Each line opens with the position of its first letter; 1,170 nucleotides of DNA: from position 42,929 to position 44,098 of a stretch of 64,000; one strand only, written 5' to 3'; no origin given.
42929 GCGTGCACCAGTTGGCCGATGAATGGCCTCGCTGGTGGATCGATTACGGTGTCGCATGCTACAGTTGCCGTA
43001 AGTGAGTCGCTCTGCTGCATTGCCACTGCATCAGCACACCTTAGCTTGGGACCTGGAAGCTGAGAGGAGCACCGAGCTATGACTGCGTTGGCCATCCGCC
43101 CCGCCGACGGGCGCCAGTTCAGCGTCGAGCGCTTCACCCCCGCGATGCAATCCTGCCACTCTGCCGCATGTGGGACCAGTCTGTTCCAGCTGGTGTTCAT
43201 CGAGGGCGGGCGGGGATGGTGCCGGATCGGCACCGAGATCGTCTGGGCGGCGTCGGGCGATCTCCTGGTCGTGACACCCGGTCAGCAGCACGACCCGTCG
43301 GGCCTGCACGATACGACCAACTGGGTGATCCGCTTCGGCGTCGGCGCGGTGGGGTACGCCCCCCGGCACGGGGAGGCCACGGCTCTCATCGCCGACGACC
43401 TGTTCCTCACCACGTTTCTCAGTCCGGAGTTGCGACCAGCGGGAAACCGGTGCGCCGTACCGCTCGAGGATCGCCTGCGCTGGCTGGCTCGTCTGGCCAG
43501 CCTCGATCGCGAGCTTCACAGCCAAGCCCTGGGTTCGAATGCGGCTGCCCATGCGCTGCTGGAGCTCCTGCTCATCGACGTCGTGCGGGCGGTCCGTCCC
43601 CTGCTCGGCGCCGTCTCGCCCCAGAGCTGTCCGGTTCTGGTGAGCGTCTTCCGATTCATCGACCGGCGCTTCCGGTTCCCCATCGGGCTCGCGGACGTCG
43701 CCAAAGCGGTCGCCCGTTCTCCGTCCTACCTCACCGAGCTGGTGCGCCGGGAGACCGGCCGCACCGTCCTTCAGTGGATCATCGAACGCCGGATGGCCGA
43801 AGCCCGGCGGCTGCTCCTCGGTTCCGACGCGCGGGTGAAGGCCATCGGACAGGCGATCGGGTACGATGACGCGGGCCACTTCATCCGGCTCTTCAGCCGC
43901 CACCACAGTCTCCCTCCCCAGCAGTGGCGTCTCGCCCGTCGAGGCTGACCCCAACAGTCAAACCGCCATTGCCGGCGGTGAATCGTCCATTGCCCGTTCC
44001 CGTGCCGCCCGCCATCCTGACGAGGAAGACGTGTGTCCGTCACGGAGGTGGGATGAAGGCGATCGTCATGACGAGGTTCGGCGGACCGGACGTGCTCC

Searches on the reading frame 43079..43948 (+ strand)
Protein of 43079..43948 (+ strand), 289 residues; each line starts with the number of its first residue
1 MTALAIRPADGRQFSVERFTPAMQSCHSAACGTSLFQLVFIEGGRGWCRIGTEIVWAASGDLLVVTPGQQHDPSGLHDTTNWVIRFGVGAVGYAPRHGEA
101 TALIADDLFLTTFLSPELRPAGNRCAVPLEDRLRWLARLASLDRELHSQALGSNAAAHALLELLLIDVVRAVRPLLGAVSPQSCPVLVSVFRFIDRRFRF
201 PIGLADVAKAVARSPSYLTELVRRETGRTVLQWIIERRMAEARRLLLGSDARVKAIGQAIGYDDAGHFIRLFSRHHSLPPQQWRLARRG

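Call 17: search_protein_families(library=pfam, proteins=[window:43079-43948:+], max_evalue=0.001)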
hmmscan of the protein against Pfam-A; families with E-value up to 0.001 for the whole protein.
window:43079-43948:+ (289 aa): 3 families
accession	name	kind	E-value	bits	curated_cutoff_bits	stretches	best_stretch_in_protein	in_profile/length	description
PF12833.13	HTH_18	-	6e-21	75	33.6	1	208-284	2-78/80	Helix-turn-helix domain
PF00165.29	HTH_AraC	-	2.6e-09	37.4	26.6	1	204-234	11-41/42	Bacterial regulatory helix-turn-helix proteins, AraC family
PF12852.13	Cupin_6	-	0.0002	21.7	26.7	0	139-171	148-180/183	Cupin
